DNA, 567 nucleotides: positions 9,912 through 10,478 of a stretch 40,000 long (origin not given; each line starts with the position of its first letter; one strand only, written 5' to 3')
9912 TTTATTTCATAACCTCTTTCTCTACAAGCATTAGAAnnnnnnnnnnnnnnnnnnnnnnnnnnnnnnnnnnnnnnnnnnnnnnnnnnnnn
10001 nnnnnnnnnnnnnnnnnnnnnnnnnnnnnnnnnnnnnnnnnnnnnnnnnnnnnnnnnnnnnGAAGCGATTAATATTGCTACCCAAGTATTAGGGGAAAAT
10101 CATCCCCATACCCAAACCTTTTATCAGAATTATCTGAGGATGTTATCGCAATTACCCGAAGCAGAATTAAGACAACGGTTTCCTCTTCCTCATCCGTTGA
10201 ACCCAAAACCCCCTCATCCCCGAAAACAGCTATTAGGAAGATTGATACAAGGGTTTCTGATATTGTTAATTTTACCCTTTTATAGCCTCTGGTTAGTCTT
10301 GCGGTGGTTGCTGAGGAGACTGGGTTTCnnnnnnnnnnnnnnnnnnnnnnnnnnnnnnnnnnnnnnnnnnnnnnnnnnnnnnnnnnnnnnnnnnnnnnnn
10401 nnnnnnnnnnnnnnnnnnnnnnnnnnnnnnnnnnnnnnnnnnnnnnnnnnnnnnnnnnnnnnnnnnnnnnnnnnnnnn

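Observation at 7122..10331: Stack of displaced TPR C-termini interleaved with toxin-antitoxin-like pairs downstream of the NLR-like gene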

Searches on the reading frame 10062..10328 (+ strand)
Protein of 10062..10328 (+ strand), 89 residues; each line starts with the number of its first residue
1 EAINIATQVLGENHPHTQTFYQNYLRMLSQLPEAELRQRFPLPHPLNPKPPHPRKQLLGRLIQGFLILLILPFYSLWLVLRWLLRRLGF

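Call 11: find_homologous_proteins(query=window:10062-10328:+, max_evalue=0.001)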
Query seq(89 aa) (89 aa): 44 proteins with E <= 0.001 among 48 candidates.
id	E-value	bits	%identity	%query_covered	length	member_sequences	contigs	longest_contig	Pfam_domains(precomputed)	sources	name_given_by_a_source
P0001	2.9e-52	193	99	100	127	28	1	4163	PF00515.35,PF13424.13,PF13176.13,PF24885.2,PF13374.13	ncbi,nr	ncbi:MAG: tetratricopeptide repeat protein [Microcystis aeruginosa LG13-11]|nr:tetratricopeptide rep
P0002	6.1e-45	169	91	84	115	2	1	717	PF00515.35,PF13424.13,PF24885.2,PF07719.24,PF13374.13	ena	-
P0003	9.2e-43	162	79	84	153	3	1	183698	PF00515.35,PF13424.13,PF13176.13,PF24885.2,PF13432.13,PF13428.13,PF13181.13,PF07719.24,PF13374.13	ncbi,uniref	ncbi:tetratricopeptide repeat protein, partial [Microcystis aeruginosa]|uniref:tetratricopeptide rep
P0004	7.2e-39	150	76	87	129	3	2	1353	PF00515.35,PF13424.13,PF13176.13,PF24885.2,PF13181.13,PF07719.24,PF13374.13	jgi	jgi:tetratricopeptide (TPR) repeat protein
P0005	2.5e-37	145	76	87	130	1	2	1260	-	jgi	jgi:hypothetical protein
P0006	2.8e-37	145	76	87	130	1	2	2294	-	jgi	jgi:hypothetical protein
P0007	2.0e-23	100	82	60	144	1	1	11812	PF13176.13,PF24885.2,PF13428.13,PF13374.13,PF14559.13,PF17874.8,PF00515.35,PF04212.25,PF13424.13,PF13432.13,PF13181.13,PF07719.24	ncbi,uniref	ncbi:tetratricopeptide repeat protein, partial [Microcystis aeruginosa]|uniref:tetratricopeptide rep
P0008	2.3e-22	97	80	60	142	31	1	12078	PF13431.13,PF13176.13,PF24885.2,PF13428.13,PF03013.20,PF13374.13,PF17874.8,PF00515.35,PF04212.25,PF13424.13,PF13432.13,PF13181.13,PF07719.24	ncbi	ncbi:tetratricopeptide repeat protein, partial [Microcystis aeruginosa]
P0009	6.1e-22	96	85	60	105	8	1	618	PF13424.13,PF13176.13,PF24885.2,PF13374.13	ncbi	ncbi:MAG: tetratricopeptide repeat protein, partial [Microcystis panniformis]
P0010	8.5e-22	95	89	60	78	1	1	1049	PF13424.13,PF13374.13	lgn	-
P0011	5.5e-21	92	84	60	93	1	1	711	PF13424.13,PF24885.2,PF13374.13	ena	-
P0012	6.3e-21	92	84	63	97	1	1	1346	PF13374.13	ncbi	-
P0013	1.7e-20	91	82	60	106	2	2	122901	PF13424.13,PF24885.2,PF13374.13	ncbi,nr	ncbi:tetratricopeptide repeat protein [Microcystis wesenbergii FACHB-1317]|nr:tetratricopeptide repe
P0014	4.4e-20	90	78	60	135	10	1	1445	PF13431.13,PF07720.19,PF13176.13,PF24885.2,PF13428.13,PF13374.13,PF14559.13,PF00515.35,PF13424.13,PF13432.13,PF13181.13,PF07719.24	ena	-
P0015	4.9e-20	89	82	60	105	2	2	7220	PF00515.35,PF13424.13,PF13176.13,PF24885.2,PF13432.13,PF13374.13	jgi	jgi:tetratricopeptide (TPR) repeat protein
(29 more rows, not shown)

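Call 12: find_encoding_contigs(protein=P0003, flank=10000, max_places=4)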
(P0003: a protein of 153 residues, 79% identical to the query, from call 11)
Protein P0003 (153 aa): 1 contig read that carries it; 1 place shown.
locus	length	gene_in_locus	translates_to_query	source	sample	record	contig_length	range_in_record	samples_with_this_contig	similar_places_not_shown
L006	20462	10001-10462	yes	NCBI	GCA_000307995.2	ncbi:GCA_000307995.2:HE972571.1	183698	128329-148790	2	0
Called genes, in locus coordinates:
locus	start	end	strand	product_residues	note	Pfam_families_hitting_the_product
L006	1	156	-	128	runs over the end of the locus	PF01850:PIN, PF13470:PIN_3 (weak)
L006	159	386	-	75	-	PF02604:PhdYeFM_antitox, PF10047:DUF2281 (weak)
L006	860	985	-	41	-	-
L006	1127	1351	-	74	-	PF16277:DUF4926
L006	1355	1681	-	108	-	PF21814:DUF6883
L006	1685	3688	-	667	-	PF02384:N6_Mtase, PF20473:MmeI_Mtase (weak), PF07669:Eco57I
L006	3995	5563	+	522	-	PF03853:YjeF_N, PF01256:Carb_kinase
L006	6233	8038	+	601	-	PF00696:AA_kinase, PF01842:ACT (weak), PF13840:ACT_7, PF22468:ACT_9, PF01842:ACT, PF22468:ACT_9, PF13840:ACT_7, PF22468:ACT_9, +2 more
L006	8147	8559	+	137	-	-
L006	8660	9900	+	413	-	PF00931:NB-ARC (weak), PF24885:TPR_NPHP3, PF00515:TPR_1 (faint), PF13374:TPR_10 (weak), PF13424:TPR_12, PF13176:TPR_7 (weak), PF13374:TPR_10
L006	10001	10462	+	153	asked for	PF13176:TPR_7 (weak), PF13374:TPR_10, PF13424:TPR_12, PF13432:TPR_16, PF24885:TPR_NPHP3, PF13374:TPR_10, PF13424:TPR_12, PF13176:TPR_7 (weak), +4 more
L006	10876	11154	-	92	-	-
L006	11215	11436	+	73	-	-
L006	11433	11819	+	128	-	PF01850:PIN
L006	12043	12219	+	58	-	PF13374:TPR_10, PF13424:TPR_12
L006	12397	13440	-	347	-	PF17396:DUF1611_N, PF07755:DUF1611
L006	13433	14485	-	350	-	PF02746:MR_MLE_N, PF13378:MR_MLE_C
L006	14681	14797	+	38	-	-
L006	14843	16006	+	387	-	PF03739:LptF_LptG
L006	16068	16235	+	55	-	-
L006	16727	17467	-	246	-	PF00072:Response_reg, PF00486:Trans_reg_C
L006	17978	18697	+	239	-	PF01126:Heme_oxygenase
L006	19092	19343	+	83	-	PF14573:PP-binding_2 (weak), PF00550:PP-binding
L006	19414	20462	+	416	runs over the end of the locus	PF00109:ketoacyl-synt, PF02801:Ketoacyl-synt_C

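Call 13: find_encoding_contigs(protein=P0013, flank=10000, max_places=4)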
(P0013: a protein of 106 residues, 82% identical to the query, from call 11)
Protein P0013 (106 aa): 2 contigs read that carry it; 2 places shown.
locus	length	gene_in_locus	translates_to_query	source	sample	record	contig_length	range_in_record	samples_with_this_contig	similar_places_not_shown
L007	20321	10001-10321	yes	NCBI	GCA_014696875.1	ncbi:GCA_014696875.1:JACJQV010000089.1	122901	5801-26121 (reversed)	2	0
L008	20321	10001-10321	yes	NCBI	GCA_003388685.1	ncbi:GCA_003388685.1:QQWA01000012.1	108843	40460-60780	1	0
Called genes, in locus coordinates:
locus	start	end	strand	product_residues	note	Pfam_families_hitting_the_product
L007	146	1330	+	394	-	PF12323:HTH_OrfB_IS605, PF01385:OrfB_IS605, PF07282:Cas12f1-like_TNB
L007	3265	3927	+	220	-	PF09335:VTT_dom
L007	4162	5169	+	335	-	PF00226:DnaJ, PF01556:DnaJ_C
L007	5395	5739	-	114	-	-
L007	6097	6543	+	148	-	-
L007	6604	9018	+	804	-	PF00931:NB-ARC, PF13374:TPR_10, PF13424:TPR_12, PF24885:TPR_NPHP3, PF13374:TPR_10, PF13424:TPR_12, PF13374:TPR_10, PF13424:TPR_12, +37 more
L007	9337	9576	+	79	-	-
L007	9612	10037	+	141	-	PF01850:PIN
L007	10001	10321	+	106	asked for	PF13424:TPR_12, PF24885:TPR_NPHP3, PF13374:TPR_10, PF13424:TPR_12 (weak)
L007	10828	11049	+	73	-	-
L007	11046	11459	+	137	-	PF01850:PIN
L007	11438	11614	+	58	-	PF13374:TPR_10, PF13424:TPR_12 (weak)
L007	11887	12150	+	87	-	PF02604:PhdYeFM_antitox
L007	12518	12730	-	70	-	PF21748:UPF0150 (weak), PF15919:HicB_lk_antitox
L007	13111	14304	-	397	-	PF04422:FrhB_FdhB_N, PF04432:FrhB_FdhB_C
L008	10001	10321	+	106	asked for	PF13424:TPR_12, PF24885:TPR_NPHP3, PF13374:TPR_10, PF13424:TPR_12 (weak)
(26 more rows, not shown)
